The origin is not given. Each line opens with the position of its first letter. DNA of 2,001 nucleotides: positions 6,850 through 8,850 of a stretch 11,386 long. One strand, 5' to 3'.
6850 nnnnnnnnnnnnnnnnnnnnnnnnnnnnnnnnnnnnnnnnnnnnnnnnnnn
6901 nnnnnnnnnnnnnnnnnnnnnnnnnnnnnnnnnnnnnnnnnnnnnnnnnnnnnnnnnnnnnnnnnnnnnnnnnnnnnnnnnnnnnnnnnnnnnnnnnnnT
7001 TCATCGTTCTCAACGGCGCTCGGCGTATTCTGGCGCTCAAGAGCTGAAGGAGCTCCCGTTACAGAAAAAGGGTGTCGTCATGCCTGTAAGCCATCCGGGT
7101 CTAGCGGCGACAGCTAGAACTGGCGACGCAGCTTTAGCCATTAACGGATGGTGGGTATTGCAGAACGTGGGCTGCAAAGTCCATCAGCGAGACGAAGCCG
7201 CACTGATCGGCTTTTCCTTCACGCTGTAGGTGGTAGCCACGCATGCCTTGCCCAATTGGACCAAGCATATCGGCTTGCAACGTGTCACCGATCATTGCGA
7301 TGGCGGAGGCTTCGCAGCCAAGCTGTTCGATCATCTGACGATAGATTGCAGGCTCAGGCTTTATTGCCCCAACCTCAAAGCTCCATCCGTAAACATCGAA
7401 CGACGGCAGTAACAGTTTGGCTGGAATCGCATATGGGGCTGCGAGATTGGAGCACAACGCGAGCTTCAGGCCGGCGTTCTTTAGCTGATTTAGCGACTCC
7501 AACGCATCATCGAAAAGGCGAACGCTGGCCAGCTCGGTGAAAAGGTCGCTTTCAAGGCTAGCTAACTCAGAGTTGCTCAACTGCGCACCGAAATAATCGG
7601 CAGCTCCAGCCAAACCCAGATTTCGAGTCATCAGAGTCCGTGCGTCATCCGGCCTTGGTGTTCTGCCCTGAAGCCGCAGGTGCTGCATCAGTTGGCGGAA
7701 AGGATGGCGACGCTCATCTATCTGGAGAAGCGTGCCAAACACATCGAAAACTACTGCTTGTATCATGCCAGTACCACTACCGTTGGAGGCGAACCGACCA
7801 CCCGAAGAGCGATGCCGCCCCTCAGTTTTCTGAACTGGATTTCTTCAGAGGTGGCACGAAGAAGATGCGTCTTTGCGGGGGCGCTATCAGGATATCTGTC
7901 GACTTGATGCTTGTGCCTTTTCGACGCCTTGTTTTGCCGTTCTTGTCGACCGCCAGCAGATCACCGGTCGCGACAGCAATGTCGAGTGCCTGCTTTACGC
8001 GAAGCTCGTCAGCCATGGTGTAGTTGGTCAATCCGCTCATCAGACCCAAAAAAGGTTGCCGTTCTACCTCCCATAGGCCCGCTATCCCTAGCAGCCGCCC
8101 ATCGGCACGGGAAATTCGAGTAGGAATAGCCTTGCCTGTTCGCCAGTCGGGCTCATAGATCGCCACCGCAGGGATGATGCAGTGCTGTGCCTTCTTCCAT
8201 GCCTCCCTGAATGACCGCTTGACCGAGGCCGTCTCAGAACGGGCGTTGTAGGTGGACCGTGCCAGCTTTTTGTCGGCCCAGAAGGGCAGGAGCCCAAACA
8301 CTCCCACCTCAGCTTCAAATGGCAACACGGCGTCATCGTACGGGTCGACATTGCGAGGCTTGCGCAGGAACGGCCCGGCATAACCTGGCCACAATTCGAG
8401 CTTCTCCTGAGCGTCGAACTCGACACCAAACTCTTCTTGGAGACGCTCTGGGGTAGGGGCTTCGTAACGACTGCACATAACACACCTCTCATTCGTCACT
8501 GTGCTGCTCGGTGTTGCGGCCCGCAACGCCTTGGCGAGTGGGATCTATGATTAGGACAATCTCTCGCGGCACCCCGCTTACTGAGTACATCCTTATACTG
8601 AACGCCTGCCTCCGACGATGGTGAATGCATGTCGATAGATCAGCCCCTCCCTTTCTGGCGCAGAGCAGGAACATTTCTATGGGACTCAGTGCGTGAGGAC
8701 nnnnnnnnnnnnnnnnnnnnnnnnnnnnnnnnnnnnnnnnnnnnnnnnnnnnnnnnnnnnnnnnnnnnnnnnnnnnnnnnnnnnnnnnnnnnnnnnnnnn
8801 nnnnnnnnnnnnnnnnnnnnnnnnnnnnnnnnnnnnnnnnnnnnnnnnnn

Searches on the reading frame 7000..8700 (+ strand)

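Call 22: search_protein_families(library=padloc, proteins=[L001:5388-6701:-, L001:6723-7466:-, L001:7496-8467:-, L002:5252-5893:-], max_evalue=0.01)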
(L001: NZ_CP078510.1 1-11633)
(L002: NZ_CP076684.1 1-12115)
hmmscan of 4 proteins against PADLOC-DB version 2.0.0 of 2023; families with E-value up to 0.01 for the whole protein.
L001:5388-6701:- (437 aa): 5 families
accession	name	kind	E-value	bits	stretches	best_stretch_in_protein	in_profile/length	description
PDLC04566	PDC-M30A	-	5.3e-26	89.5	1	19-296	9-266/372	-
PDLC04567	PDC-M30A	-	8.4e-12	42.8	2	20-82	11-68/381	-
PDLC04568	PDC-M30A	-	1.5e-11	42.3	1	21-297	12-260/368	-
PDLC04636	PDC-M41A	-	5.1e-07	27.7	1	25-171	11-141/281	-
PDLC04635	PDC-M41A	-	0.00012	20.1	1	23-179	11-163/298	-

L001:6723-7466:- (247 aa): 2 families
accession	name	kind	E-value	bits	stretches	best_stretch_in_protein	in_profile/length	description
PDLC04569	PDC-M30B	-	2.4e-112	372.3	1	4-244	3-235/241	-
PDLC04639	PDC-M41B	-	5e-112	371.1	1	3-244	3-235/241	-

L001:7496-8467:- (323 aa): 0 families

L002:5252-5893:- (213 aa): 0 families

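Call 23: search_protein_families(library=pfam, proteins=[L001:5388-6701:-, L001:6723-7466:-, L001:7496-8467:-, L002:5252-5893:-], max_evalue=0.01)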
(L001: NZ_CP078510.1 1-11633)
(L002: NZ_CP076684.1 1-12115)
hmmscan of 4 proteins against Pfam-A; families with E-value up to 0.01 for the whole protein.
L001:5388-6701:- (437 aa): 0 families

L001:6723-7466:- (247 aa): 2 families
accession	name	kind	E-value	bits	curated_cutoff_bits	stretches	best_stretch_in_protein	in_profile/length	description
PF07505.17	DUF5131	-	6.6e-110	366.8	28.9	1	4-242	1-243/243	Protein of unknown function (DUF5131)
PF17338.8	GP88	-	1.4e-05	25.5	24.4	1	20-153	38-180/230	Gene product 88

L001:7496-8467:- (323 aa): 2 families
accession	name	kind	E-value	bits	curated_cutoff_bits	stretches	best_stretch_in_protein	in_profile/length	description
PF00589.27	Phage_integrase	-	1.2e-14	54.9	27.1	1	135-296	21-168/172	Phage integrase family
PF02899.23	Phage_int_SAM_1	-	0.007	17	22.3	0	10-67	12-74/83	Phage integrase, N-terminal SAM-like domain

L002:5252-5893:- (213 aa): 1 family
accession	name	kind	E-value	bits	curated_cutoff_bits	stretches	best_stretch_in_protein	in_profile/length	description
PF02586.19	SRAP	-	7.5e-31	107.8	27.1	1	1-211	1-206/214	SOS response associated peptidase (SRAP)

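Call 31: search_solved_structures(query=L002:5252-5893:-, max_evalue=0.001, show_alignments=2)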
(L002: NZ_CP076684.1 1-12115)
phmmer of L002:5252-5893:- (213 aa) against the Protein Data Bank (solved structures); distinct sequences matched with E-value up to 0.001: 8.
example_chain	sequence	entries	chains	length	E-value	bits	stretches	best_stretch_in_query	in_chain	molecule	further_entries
1zn6_A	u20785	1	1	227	5.6e-66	225.5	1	1-209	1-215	phage-related conserved hypothetical protein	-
2f20_A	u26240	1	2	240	7.7e-10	42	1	55-206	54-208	conserved hypothetical protein, with conserved domain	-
6nuh_A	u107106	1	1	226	0.00014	24.9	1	61-197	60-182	SOS response-associated peptidase YedK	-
6kbs_B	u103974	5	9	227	0.00014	24.8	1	61-197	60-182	SOS response-associated protein | SOS response-associated peptidase YedK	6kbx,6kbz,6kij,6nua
8d2m_A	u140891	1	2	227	0.00014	24.8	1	61-197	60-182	Abasic site processing protein YedK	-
6kcq_B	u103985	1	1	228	0.00014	24.8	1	61-197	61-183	SOS response-associated protein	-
2icu_A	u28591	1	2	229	0.00014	24.8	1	61-197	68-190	Hypothetical protein yedK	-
6kbu_B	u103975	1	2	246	0.00017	24.5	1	61-197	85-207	SOS response-associated protein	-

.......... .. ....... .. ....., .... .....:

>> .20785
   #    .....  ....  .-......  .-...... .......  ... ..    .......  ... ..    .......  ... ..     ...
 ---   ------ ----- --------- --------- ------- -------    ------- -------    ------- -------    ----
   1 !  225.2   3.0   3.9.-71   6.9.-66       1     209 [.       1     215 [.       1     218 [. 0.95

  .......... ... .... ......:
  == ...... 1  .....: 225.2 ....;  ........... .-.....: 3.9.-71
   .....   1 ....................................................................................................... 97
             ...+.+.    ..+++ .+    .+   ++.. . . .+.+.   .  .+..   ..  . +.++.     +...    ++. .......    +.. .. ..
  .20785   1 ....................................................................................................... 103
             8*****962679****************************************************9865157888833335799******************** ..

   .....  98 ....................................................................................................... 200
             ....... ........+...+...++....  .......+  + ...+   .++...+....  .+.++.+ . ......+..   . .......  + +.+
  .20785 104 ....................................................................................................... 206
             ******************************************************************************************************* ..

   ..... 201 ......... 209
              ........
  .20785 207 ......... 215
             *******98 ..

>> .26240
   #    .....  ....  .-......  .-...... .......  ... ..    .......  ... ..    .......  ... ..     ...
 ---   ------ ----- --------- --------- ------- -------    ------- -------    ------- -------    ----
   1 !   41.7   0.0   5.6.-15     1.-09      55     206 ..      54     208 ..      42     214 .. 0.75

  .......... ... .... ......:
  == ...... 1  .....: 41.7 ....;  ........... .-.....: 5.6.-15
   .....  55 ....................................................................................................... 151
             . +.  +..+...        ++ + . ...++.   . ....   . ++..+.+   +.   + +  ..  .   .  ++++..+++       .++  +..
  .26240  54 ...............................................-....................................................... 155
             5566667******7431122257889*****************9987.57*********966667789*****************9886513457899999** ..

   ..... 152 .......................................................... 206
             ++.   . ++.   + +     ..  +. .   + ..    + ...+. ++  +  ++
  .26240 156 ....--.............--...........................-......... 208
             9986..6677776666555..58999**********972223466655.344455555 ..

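Call 43: search_solved_structures(query=L002:5252-5893:-, max_evalue=0.001, show_alignments=4)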
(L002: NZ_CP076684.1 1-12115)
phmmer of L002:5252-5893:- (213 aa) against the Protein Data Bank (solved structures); distinct sequences matched with E-value up to 0.001: 8.
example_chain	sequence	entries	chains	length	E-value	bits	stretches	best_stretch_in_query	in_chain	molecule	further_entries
1zn6_A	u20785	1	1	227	5.6e-66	225.5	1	1-209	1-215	phage-related conserved hypothetical protein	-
2f20_A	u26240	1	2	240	7.7e-10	42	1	55-206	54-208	conserved hypothetical protein, with conserved domain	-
6nuh_A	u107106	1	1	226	0.00014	24.9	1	61-197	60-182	SOS response-associated peptidase YedK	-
6kbs_B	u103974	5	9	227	0.00014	24.8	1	61-197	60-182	SOS response-associated protein | SOS response-associated peptidase YedK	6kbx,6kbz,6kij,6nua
8d2m_A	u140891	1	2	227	0.00014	24.8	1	61-197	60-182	Abasic site processing protein YedK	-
6kcq_B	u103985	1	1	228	0.00014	24.8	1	61-197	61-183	SOS response-associated protein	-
2icu_A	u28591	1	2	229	0.00014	24.8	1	61-197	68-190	Hypothetical protein yedK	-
6kbu_B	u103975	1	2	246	0.00017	24.5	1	61-197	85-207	SOS response-associated protein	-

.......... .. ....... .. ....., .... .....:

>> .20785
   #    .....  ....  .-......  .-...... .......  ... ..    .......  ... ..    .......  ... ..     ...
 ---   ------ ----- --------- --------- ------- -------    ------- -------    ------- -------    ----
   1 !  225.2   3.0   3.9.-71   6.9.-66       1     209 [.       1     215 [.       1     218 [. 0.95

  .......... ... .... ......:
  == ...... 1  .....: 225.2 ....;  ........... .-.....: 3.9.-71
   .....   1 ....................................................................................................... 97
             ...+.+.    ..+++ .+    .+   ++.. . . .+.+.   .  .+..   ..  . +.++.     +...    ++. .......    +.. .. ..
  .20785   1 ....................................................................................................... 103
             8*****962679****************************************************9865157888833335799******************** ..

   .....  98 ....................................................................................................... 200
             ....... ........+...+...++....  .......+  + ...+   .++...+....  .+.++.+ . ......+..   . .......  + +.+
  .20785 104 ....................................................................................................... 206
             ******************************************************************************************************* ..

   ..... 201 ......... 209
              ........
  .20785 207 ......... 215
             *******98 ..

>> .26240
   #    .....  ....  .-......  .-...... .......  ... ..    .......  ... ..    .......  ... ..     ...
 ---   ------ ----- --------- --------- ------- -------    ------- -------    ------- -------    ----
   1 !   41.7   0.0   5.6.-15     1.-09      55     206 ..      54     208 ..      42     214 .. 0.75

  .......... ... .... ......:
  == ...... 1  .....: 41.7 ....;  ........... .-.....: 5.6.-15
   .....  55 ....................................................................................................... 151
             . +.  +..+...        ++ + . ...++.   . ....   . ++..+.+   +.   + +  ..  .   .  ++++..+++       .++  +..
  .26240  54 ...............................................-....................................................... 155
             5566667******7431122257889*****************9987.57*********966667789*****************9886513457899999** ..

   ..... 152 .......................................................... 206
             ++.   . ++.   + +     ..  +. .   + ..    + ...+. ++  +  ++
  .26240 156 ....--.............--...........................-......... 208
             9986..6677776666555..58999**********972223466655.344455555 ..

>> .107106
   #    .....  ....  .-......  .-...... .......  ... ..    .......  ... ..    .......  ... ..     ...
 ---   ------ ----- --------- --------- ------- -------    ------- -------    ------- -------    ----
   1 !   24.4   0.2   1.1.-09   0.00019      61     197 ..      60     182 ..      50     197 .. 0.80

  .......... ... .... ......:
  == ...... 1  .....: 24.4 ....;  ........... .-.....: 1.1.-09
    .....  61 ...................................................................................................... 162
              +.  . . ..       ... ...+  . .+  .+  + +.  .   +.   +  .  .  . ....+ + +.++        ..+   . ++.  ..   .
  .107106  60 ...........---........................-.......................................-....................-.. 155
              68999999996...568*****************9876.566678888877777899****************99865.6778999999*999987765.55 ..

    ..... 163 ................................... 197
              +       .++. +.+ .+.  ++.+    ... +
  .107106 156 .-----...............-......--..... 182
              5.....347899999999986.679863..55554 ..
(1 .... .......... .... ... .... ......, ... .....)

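Call 56: search_protein_families(library=ncbifam, proteins=[L002:5252-5893:-], max_evalue=0.001)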
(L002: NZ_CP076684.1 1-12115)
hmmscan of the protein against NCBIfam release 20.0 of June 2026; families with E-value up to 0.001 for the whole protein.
L002:5252-5893:- (213 aa): 1 family
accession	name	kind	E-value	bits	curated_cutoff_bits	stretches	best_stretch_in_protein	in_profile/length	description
NF007413.0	PRK09951.1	subfamily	2.1e-07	30.5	349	1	60-189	60-177/222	hypothetical protein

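Call 57: find_related_loci(query=A3, collection=metagenome_contigs, flank=3000)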
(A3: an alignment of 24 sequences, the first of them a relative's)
Query A3 (212 aa) in metagenome_contigs; peptide patterns used: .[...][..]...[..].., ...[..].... (x = any residue, [..] = any of these).
600 stretches matched a pattern (row limit reached: there are more); 588 encode a relative of the query (tblastn E <= 1e-3); the best 80 are kept; 80 distinct loci.
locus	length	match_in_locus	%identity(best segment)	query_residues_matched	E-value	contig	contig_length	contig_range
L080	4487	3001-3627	71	1-208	8e-95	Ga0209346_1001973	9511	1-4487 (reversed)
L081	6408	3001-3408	99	1-136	2e-90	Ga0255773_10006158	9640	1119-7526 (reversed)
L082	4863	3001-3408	99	1-136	2e-90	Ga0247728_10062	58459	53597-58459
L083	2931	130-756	66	1-208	1e-90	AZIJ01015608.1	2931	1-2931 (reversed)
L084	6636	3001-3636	65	1-211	1e-87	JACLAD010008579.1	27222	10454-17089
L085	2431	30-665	64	1-211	9e-90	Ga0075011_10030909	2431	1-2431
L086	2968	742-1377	64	1-211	2e-88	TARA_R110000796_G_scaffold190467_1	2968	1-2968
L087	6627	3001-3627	62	1-206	3e-85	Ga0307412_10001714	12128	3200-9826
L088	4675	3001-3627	63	1-208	3e-84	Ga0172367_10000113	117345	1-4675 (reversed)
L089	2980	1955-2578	65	1-208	4e-85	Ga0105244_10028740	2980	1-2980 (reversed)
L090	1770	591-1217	61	1-206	2e-87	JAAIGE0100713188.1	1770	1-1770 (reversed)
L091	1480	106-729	60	1-208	2e-88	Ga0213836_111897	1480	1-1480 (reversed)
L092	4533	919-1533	63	1-205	1e-82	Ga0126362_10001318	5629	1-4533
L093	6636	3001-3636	60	1-211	1e-82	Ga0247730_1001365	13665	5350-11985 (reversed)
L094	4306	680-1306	64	1-208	2e-82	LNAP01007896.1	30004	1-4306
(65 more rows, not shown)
